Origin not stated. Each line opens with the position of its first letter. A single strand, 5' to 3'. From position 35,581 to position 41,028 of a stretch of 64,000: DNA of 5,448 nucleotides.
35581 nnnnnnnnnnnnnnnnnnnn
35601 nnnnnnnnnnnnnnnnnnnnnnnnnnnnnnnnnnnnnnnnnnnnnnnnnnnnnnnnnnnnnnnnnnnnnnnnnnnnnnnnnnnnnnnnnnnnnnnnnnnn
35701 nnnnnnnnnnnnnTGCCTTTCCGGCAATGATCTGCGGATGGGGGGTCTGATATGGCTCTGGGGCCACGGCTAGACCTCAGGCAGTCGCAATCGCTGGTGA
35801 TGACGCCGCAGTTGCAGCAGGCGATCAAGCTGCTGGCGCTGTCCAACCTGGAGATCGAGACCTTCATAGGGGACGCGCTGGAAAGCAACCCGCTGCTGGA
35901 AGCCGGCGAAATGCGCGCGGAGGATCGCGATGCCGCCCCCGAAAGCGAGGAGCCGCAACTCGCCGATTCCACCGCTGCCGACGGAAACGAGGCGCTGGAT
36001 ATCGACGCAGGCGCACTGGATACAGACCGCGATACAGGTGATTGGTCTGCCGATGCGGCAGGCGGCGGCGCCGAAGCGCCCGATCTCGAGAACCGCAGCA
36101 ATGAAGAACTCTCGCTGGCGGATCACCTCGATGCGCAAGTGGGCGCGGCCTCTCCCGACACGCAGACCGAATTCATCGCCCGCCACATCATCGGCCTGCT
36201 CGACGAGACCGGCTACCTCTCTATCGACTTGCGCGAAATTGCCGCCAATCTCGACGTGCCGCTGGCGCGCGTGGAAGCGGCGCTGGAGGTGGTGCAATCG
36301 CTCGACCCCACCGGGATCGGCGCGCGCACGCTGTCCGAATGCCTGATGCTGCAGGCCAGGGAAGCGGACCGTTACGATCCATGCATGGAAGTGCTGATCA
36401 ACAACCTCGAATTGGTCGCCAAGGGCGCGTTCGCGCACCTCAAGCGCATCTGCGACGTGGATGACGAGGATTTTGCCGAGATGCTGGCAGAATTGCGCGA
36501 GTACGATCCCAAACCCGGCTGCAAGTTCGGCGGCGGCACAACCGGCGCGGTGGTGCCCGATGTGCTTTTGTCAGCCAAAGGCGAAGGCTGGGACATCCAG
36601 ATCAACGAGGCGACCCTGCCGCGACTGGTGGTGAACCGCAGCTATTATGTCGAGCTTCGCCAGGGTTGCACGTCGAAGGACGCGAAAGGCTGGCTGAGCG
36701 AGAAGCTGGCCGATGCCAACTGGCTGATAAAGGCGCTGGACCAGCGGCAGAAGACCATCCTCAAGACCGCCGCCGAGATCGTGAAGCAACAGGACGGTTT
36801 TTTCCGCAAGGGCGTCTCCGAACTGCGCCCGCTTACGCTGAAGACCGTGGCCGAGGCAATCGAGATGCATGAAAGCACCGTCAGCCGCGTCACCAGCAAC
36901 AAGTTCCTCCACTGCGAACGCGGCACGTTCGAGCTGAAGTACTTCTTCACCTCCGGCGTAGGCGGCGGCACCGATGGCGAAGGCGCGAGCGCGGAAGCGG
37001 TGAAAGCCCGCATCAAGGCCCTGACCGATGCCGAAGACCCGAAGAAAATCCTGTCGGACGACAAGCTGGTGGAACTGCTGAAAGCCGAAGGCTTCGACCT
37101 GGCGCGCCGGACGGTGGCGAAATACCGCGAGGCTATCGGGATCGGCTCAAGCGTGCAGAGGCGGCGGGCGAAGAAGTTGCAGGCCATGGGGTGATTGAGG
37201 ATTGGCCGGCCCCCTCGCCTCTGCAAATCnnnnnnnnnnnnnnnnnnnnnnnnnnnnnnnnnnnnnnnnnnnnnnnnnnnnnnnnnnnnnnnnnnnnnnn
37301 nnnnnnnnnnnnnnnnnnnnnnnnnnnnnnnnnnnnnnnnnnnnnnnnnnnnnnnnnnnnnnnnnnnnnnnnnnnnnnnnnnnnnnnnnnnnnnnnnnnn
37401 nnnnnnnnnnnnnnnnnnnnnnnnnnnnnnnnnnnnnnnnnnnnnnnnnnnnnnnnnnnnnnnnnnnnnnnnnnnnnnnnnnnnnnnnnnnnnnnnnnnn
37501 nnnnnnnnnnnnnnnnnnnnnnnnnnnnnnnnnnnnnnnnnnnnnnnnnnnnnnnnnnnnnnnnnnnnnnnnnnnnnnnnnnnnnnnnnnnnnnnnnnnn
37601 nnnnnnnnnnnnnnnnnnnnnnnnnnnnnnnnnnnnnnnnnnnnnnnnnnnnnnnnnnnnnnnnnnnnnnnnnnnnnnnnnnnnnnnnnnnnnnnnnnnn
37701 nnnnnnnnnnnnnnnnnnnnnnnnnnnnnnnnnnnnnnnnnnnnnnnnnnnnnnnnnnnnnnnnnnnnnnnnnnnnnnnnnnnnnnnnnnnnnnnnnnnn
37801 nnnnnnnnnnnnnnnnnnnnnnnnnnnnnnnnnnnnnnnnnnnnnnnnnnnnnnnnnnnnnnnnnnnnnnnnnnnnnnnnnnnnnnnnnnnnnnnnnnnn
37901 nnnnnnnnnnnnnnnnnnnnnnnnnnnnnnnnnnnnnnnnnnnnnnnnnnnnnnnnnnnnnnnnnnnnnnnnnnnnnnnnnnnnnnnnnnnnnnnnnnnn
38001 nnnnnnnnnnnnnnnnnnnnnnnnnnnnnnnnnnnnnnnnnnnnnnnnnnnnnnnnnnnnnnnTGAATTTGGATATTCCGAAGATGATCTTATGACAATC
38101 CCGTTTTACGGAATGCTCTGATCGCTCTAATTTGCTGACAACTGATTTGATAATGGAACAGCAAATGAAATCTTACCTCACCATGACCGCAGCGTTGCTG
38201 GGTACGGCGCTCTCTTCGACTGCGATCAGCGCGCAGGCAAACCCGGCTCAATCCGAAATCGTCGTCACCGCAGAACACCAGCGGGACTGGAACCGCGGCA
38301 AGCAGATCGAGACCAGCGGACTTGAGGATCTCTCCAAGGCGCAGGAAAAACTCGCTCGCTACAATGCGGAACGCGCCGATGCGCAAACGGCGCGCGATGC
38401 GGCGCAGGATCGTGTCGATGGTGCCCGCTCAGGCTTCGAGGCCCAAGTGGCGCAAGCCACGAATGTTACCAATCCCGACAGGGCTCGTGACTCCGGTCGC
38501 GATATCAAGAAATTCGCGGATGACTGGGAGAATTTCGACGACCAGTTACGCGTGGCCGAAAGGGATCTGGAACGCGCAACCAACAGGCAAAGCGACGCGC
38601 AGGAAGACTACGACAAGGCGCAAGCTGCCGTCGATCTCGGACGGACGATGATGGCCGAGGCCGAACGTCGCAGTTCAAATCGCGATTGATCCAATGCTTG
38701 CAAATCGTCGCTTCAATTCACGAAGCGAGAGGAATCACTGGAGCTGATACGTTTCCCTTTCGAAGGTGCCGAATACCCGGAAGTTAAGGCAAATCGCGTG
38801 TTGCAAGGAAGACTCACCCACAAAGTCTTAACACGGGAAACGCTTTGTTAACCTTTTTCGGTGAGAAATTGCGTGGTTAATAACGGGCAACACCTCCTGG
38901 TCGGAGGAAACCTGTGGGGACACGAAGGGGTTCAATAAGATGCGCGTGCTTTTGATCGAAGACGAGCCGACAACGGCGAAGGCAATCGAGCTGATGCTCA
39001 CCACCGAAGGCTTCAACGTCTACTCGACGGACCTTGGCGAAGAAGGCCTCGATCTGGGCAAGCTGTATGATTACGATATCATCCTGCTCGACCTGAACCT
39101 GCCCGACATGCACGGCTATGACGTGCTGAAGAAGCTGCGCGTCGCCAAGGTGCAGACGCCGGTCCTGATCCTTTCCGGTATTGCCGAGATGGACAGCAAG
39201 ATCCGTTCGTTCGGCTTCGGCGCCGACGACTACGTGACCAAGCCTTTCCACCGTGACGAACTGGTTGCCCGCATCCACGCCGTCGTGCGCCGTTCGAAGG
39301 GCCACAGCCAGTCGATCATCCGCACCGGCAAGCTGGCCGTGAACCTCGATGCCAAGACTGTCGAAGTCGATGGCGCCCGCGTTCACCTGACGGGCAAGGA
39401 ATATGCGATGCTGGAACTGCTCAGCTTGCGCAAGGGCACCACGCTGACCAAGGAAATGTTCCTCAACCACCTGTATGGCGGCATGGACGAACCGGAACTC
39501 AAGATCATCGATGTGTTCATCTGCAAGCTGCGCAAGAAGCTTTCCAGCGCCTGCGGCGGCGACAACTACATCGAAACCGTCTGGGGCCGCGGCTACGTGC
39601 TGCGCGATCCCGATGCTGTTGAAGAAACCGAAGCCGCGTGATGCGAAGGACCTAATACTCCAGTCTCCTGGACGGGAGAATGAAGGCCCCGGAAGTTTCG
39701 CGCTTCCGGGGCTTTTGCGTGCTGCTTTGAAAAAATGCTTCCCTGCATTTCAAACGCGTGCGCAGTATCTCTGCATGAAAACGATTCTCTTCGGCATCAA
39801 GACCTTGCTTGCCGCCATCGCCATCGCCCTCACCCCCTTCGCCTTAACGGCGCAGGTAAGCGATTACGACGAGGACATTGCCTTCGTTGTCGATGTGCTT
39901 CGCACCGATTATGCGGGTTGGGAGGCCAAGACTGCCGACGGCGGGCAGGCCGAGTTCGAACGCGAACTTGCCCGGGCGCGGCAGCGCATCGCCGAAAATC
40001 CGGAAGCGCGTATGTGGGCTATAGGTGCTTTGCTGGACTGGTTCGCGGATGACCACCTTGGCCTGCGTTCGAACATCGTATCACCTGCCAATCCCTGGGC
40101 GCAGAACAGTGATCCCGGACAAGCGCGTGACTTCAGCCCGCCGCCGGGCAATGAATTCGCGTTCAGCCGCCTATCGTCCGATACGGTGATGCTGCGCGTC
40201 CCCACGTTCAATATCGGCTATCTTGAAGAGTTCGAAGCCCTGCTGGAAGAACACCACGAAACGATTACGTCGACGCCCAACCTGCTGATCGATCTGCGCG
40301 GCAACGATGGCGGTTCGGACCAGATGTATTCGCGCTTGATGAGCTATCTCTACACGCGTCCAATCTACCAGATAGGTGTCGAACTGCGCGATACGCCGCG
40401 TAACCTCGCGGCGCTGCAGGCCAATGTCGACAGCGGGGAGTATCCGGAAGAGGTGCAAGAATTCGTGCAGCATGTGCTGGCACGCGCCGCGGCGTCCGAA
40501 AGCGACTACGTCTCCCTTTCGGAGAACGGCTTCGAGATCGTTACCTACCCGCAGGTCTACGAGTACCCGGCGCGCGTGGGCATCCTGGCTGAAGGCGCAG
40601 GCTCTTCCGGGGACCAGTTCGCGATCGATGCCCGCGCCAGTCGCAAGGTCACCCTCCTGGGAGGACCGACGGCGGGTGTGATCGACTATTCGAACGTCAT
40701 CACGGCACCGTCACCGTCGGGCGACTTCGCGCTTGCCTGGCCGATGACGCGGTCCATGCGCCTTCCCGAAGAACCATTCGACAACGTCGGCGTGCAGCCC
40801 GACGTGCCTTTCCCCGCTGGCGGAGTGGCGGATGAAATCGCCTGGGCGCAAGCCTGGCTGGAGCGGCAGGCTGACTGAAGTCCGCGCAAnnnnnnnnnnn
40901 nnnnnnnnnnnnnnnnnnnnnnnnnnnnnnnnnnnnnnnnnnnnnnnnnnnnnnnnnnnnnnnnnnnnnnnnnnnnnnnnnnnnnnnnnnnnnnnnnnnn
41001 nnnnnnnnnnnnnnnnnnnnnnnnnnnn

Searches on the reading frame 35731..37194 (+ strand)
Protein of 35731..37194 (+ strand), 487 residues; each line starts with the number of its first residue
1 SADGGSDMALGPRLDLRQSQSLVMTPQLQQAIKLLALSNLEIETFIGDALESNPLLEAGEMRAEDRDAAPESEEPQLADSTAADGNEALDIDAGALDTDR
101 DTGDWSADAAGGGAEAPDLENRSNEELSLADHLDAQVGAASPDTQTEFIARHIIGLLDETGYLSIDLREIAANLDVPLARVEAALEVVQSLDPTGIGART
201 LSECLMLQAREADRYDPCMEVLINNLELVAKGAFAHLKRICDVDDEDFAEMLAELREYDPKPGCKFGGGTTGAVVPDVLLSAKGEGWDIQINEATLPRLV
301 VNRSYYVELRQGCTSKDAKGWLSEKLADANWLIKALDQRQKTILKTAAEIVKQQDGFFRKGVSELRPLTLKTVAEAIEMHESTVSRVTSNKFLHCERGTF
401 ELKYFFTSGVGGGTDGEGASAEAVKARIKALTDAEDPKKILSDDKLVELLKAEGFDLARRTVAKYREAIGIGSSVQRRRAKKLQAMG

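Call 6: search_protein_families(library=pfam, proteins=[window:35731-37194:+], max_evalue=0.01)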
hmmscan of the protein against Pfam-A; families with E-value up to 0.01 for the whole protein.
window:35731-37194:+ (487 aa): 4 families
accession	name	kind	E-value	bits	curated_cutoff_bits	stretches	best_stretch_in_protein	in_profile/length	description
PF04552.19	Sigma54_DBD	-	3.9e-65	218.9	22.8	1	321-479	3-160/160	Sigma-54, DNA binding domain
PF04963.19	Sigma54_CBD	-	4.4e-53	180.2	22.9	1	119-305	2-185/185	Sigma-54 factor, core binding domain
PF00309.25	Sigma54_AID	-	6.3e-18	64.8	23.8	1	13-57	1-45/46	Sigma-54 factor, Activator interacting domain (AID)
PF04545.22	Sigma70_r4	-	0.0028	17.6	24.1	0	333-387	2-40/50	Sigma-70, region 4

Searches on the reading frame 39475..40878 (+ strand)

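Call 4: search_protein_families(library=pfam, proteins=[window:39475-40878:+], max_evalue=0.01)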
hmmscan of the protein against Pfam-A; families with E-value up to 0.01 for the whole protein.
window:39475-40878:+ (467 aa): 1 family
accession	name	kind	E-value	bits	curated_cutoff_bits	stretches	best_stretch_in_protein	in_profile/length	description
PF03572.23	Peptidase_S41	-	3.9e-10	40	24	1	238-445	3-164/165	Peptidase family S41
